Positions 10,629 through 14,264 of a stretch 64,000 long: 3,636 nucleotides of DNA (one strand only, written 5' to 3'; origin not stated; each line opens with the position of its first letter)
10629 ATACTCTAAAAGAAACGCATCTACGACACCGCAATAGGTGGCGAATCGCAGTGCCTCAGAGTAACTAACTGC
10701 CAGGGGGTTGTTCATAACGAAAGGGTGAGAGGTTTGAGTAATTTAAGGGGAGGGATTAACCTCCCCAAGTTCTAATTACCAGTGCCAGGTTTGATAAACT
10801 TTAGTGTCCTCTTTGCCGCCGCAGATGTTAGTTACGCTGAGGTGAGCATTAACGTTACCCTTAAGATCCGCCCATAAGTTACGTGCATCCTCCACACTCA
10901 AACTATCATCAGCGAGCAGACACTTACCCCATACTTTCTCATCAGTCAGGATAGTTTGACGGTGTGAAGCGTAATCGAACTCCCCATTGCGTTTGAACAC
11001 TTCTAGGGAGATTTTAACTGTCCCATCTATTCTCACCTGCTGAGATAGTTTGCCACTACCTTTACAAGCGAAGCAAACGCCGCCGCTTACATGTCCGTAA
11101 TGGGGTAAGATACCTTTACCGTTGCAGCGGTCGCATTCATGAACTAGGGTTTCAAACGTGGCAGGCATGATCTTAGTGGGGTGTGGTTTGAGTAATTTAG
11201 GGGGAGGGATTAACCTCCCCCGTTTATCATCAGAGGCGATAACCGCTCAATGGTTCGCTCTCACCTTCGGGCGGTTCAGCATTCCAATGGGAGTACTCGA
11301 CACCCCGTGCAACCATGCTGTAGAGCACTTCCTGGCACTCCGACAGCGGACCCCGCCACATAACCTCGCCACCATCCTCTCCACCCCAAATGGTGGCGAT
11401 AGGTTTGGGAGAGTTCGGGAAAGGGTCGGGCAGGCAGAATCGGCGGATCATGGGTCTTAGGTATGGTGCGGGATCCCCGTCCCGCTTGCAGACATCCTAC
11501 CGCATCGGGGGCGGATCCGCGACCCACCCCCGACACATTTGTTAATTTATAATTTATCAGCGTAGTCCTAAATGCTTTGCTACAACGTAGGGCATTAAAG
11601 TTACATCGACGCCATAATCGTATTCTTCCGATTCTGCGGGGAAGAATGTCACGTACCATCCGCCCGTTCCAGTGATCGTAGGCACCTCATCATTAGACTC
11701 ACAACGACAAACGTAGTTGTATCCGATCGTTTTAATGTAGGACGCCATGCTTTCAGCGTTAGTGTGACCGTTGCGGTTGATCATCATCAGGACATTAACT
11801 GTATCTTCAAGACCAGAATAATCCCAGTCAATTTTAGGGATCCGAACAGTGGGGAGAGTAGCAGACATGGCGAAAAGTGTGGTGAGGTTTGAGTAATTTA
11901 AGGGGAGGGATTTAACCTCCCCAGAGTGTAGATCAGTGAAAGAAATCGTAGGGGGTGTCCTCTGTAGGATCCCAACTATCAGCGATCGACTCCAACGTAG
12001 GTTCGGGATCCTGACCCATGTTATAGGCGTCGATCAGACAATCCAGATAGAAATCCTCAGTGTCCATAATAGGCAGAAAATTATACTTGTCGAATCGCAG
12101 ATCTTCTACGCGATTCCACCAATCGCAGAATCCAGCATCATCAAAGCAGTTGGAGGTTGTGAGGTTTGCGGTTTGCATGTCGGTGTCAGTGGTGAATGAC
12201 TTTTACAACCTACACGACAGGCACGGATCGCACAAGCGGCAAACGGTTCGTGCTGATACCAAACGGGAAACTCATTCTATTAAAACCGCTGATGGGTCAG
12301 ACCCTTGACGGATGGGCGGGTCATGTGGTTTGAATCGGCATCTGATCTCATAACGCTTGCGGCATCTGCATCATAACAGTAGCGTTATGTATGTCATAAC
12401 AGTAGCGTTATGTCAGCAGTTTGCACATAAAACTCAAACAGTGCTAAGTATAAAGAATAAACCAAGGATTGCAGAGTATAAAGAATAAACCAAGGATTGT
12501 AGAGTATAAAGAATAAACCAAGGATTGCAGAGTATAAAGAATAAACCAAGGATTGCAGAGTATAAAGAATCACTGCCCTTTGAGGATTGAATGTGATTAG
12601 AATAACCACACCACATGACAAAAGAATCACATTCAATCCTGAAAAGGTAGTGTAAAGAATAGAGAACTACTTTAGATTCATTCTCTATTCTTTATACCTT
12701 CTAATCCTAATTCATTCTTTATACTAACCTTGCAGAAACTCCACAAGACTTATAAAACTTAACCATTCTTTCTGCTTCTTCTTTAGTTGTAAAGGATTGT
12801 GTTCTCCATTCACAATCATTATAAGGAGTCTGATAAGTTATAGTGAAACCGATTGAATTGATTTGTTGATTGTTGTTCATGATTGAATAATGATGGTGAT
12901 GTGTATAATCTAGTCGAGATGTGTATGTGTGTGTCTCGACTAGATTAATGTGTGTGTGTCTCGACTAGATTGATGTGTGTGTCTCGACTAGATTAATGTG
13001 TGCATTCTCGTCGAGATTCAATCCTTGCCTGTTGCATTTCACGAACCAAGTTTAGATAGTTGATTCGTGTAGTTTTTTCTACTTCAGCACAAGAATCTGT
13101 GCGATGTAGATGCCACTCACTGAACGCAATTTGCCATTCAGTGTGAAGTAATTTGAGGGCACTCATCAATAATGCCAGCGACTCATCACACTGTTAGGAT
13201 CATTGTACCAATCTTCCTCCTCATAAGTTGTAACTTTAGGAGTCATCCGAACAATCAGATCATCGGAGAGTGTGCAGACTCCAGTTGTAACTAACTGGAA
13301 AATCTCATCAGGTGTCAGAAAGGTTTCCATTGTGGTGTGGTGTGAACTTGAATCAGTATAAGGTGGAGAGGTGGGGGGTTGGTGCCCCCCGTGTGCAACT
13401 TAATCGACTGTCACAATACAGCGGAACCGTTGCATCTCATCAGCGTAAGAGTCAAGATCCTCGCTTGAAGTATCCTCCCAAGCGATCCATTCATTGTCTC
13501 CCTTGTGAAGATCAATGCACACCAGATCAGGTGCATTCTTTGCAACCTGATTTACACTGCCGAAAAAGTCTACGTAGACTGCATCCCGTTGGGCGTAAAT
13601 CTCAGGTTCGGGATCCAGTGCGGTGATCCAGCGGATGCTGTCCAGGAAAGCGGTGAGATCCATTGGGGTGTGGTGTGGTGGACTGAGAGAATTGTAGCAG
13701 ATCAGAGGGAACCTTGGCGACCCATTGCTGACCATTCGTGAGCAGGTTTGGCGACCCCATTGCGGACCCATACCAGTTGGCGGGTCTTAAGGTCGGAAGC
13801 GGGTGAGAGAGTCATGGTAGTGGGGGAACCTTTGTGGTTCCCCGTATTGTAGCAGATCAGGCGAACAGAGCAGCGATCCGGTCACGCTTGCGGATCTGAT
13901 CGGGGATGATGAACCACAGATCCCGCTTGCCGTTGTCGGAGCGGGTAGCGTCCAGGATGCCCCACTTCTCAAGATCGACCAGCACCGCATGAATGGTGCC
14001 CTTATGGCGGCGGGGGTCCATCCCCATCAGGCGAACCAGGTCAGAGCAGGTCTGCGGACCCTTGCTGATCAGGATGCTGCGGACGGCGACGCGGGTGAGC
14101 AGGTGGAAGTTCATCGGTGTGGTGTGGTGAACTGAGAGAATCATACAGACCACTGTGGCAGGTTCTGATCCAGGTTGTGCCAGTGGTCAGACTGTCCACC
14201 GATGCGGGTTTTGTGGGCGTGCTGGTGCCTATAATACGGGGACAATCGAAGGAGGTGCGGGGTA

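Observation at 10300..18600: Higher-GC island of about 8 kb inside the low-GC genome, with its own variant of the cassette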

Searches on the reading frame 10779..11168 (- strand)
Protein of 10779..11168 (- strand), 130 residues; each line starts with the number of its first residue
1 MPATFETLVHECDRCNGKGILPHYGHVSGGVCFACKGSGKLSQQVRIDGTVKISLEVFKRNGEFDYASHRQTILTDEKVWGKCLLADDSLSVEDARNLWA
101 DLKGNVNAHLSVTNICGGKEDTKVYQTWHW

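Call 9: search_protein_families(library=pfam, max_evalue=0.01, proteins=[window:10779-11168:-])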
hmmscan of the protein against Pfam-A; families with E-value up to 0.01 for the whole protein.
seq(130 aa): 3 families
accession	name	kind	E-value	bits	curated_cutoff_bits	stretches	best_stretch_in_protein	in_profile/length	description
PF23733.2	GRXCR1-2_C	-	0.0024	18.2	26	0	31-44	11-24/47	GRXCR1/2, C-terminal domain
PF00684.25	DnaJ_CXXCXGXG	-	0.0055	17.4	32.7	0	12-48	1-34/65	DnaJ central domain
PF15777.11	Anti-TRAP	-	0.0056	17.1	32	0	8-40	9-41/59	Tryptophan RNA-binding attenuator protein inhibitory protein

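Call 10: search_protein_families(library=phrogs, max_evalue=0.01, proteins=[window:10779-11168:-])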
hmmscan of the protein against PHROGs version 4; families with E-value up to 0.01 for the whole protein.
seq(130 aa): 14 families
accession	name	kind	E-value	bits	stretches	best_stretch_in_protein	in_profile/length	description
phrog_9961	-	unknown function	1.1e-08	36.7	1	9-52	7-49/99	-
phrog_3931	-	unknown function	0.00046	21.3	1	10-41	30-56/59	-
phrog_4046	-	unknown function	0.0011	19.6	1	8-44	48-83/301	-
phrog_4095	-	unknown function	0.0013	19.4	1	10-46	35-73/234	-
phrog_37414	-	unknown function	0.0015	19.2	1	6-54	94-137/204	-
phrog_8027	-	unknown function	0.0017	19.6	1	9-56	5-54/153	-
phrog_26458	-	unknown function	0.0018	19.8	1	10-49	2-39/100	-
phrog_6060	-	transcription regulation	0.002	19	0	8-25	36-53/61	anti-termination protein Q-like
phrog_32167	-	unknown function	0.0035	18.1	1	6-43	151-188/285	-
phrog_37598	-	unknown function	0.0057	17.5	1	6-52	52-98/163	-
phrog_18649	-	unknown function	0.0064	17.5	0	6-19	7-20/68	-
phrog_22300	-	unknown function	0.0067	17.6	0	11-41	80-108/110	-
phrog_31080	-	unknown function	0.0068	17.2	1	10-45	39-69/188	-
phrog_30451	-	unknown function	0.009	16.5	0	9-45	22-57/287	-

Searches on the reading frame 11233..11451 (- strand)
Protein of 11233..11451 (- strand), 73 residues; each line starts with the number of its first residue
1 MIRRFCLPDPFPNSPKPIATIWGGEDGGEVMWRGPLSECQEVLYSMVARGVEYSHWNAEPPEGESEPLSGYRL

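Call 98: find_homologous_proteins(query=window:11233-11451:-, max_evalue=0.001)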
Query seq(73 aa) (73 aa): 2 proteins with E <= 0.001 among 2 candidates.
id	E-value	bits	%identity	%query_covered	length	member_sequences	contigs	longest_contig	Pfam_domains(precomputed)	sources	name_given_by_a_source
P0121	3.0e-42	160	95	100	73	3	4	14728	-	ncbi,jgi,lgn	jgi:hypothetical protein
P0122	9.1e-23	98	64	100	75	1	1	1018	-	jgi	jgi:hypothetical protein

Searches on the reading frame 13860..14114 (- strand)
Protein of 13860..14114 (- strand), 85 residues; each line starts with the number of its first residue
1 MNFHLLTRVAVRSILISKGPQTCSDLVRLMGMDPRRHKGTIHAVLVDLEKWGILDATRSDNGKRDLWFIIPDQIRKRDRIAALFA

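Call 9: search_protein_families(library=pfam, max_evalue=0.01, proteins=[window:13860-14114:-])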
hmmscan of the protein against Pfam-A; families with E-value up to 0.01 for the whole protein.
seq(85 aa): 0 families

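Call 10: search_protein_families(library=phrogs, max_evalue=0.01, proteins=[window:13860-14114:-])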
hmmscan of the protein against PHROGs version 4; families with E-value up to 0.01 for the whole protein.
seq(85 aa): 0 families

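Call 34: find_homologous_proteins(query=window:13860-14114:-, max_evalue=0.001)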
Query seq(85 aa) (85 aa): 371 proteins with E <= 0.001 among 372 candidates; the best 120 are listed.
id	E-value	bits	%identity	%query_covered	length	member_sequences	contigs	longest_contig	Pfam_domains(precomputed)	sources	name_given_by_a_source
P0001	6.9e-48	178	98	100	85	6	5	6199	-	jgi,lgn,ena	jgi:hypothetical protein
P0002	5.1e-42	159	87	100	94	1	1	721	-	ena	-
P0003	1.6e-39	151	84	96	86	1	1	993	-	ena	-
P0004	4.1e-39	150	85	100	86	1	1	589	-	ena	-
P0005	7.8e-39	149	84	96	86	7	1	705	-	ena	-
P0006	1.7e-38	148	79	100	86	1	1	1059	-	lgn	-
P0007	6.0e-38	146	80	100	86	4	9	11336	-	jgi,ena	jgi:hypothetical protein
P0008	7.0e-38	146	80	96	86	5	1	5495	-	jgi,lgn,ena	jgi:hypothetical protein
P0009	4.2e-37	143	79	100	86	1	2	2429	-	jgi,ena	jgi:hypothetical protein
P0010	6.2e-37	143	78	100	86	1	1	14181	-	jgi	jgi:hypothetical protein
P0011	7.1e-37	142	79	96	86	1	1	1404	-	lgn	-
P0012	8.4e-37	142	78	96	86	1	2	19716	-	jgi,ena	jgi:hypothetical protein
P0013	8.5e-37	142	78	100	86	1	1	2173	-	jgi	jgi:hypothetical protein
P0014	8.6e-37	142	80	100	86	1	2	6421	-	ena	-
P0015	1.0e-36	142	78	96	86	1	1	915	-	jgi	jgi:hypothetical protein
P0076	1.4e-34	135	77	96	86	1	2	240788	-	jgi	jgi:hypothetical protein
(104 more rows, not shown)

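Call 39: find_related_loci(query=window:13860-14114:-, collection=genome_contigs, flank=5000)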
Query seq(85 aa) (85 aa) in genome_contigs; peptide patterns used: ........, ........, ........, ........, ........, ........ (x = any residue, [..] = any of these).
113 stretches matched a pattern; 3 encode a relative of the query (tblastn E <= 1e-3); 3 distinct loci.
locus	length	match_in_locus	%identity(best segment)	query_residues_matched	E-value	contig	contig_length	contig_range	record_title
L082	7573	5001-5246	70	1-82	1e-37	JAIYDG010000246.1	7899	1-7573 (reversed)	MAG: Bacteroidetes bacterium isolate H1_MAG_00027 pond_H1_MAG_00027_000000000034, whole genome shotgun sequence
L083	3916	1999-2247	66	1-82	2e-32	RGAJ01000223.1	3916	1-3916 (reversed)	MAG: Rhodobacteraceae bacterium isolate WB5_5_175 contig_100_222, whole genome shotgun sequence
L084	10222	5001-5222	36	24-79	1e-5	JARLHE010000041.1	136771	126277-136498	MAG: Oligoflexia bacterium isolate MAG_CO165 MetaCoAG_Bin_165_Oxic_k141_1191598, whole genome shotgun sequence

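Call 42: search_dna_similar(query=window:13860-14114:-, collection=phages, mode=protein, max_rows=40, max_evalue=0.001)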
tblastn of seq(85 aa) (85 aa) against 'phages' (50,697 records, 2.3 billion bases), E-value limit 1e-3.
No match.

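Call 43: find_encoding_contigs(protein=P0076, flank=10000, max_places=3)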
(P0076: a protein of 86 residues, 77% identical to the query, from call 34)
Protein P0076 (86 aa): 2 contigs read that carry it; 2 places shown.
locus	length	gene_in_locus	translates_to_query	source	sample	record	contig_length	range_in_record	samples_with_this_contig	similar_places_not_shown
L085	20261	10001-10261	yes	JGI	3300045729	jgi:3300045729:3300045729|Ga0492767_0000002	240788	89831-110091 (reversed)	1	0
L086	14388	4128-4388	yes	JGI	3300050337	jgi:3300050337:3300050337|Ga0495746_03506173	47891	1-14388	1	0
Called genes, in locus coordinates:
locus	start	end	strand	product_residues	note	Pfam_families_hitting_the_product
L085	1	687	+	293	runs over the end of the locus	-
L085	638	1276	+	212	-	PF14236:DruA (weak)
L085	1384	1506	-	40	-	-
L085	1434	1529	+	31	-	-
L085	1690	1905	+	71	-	-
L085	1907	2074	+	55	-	-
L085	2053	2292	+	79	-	-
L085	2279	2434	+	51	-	-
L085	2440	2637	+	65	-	-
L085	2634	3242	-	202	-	PF13392:HNH_3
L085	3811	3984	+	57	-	-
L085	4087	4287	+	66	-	-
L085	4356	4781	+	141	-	PF24835:DUF7717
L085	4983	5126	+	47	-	-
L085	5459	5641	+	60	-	-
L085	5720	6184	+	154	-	-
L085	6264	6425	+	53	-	-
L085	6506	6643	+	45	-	-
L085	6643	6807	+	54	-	-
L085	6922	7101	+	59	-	-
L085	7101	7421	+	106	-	-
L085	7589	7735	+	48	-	-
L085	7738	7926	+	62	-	-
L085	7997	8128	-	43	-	-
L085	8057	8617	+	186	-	-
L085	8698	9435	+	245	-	PF17338:GP88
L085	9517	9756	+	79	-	-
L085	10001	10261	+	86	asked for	-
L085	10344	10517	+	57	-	-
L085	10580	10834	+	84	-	-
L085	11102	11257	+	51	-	-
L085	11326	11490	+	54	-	-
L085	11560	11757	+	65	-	-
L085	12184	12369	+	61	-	-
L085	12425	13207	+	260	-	-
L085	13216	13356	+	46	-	-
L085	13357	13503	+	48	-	-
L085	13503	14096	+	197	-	-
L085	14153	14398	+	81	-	-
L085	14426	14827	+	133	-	PF04965:GPW_gp25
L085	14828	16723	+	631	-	PF21379:Gp6-like_1st, PF21387:Gp6_C-I (faint)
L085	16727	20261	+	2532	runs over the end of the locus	PF14240:YHYH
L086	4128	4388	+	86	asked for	-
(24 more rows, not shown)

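Call 65: search_solved_structures(query=window:13860-14114:-, max_evalue=10)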
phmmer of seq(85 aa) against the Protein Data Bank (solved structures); distinct sequences matched with E-value up to 10: 1.
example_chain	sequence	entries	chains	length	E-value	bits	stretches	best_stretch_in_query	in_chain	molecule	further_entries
4fgs_A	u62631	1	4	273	1.6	12.2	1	11-47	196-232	Probable dehydrogenase protein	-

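Call 66: search_protein_families(library=pfam, max_evalue=5, proteins=[window:13860-14114:-])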
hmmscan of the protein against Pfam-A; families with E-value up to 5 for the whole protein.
seq(85 aa): 4 families
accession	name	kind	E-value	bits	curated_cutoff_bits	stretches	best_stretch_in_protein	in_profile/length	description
PF12802.13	MarR_2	-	0.017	15.7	27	1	21-64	21-60/61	MarR family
PF03965.22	Penicillinase_R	-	0.047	14.5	22.6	1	11-62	8-57/115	Penicillinase repressor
PF09079.17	Cdc6_C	-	0.092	13.2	25.1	1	21-65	36-79/96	CDC6, C terminal winged helix domain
PF08221.17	HTH_9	-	0.17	12.5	23.4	1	10-35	17-42/62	RNA polymerase III subunit RPC82 helix-turn-helix domain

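Call 73: predict_structure(alignment_id=A1)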
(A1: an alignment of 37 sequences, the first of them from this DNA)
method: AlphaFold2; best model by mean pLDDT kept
length: 85 residues; sequences in the alignment: 37
mean_pLDDT: 91.9   pTM: 0.79
mean pLDDT of the five models: 91.9, 91.7, 86.8, 82.8, 79.1
residues with pLDDT >= 90: 67; 70-90: 17; 50-70: 1; < 50: 0
segments of 3 or more residues with pLDDT < 50: none
pLDDT, mean of each block of 10 residues (from residue 1): 83 95 95 92 95 94 94 91 82
secondary structure, 60 per line:
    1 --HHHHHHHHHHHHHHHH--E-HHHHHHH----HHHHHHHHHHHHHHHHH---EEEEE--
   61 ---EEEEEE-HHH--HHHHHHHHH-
elements in order: H3-18 H23-29 H34-50 E54-58 E64-69 H76-84

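Call 76: fold_search(model_id=the predicted structure, library=pdb)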
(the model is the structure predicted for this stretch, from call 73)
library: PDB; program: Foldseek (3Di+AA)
matches with E <= 10: 1437; with E <= 0.001: 0
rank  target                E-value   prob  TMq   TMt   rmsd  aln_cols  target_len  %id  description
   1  5yi0_A                1.2e-03  1.00  0.63  0.39   3.4        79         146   14  Structure of Lactococcus lactis ZitR, C30AH42A mutant (released 2017-12-06)
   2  6pln_B                1.2e-03  1.00  0.56  0.47   5.7        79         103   23  X-ray crystal structure of Pyrococcus furiosus general transcription factor TFE-alpha (released 2020-07-08)
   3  4yif_C                1.3e-03  1.00  0.66  0.43   3.6        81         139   17  Crystal structure of Rv0880 (released 2015-06-10)
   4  3gfj                  1.4e-03  1.00  0.62  0.41   3.2        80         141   19  Crystal structure of the ST1710 mutant (R89A) protein (released 2009-08-25)
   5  6pcp_C                1.5e-03  1.00  0.63  0.40   8.0       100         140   15  Mechanism for regulation of DNA binding of Bordetella bronchiseptica BpsR by 6-hydroxynicotinic acid (released 2019-11-06)
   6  5yi1                  1.6e-03  1.00  0.66  0.44   3.4        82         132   13  Structure of Lactococcus lactis ZitR, C30AH42A mutant in apo form (released 2017-12-06)
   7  4yif_B                1.6e-03  1.00  0.69  0.44   3.4        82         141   17  Crystal structure of Rv0880 (released 2015-06-10)
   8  9u7b_A                1.6e-03  1.00  0.67  0.41   4.3        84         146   19  Crystal structure of Rv0042c (released 2026-03-25)
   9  3gfl                  1.7e-03  1.00  0.56  0.36   4.2        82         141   18  Crystal structure of the ST1710 mutant (R90A) protein (released 2009-08-25)
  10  4fht_A                1.9e-03  1.00  0.63  0.41   3.3        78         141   23  Crystal Structure of the PcaV transcriptional regulator from Streptomyces coelicolor in complex with its natural ligan (released 2013-04-24)
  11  6abq_A                2.0e-03  1.00  0.52  0.42   4.5        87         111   23  Crystal structure of transcription factor from Listeria monocytogenes (released 2019-06-05)
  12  3gfi_A                2.2e-03  1.00  0.57  0.37   4.6        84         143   18  Crystal structure of ST1710 complexed with its promoter DNA (released 2009-08-25)
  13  3gfm                  2.3e-03  1.00  0.57  0.38   4.1        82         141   18  Crystal structure of the ST1710 mutant (K91A) protein (released 2009-08-25)
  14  6pcp_A                2.5e-03  1.00  0.63  0.40   8.0       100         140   15  Mechanism for regulation of DNA binding of Bordetella bronchiseptica BpsR by 6-hydroxynicotinic acid (released 2019-11-06)
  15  5yhy                  2.6e-03  1.00  0.65  0.40   3.1        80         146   12  Structure of Lactococcus lactis ZitR, C30S mutant (released 2017-12-06)
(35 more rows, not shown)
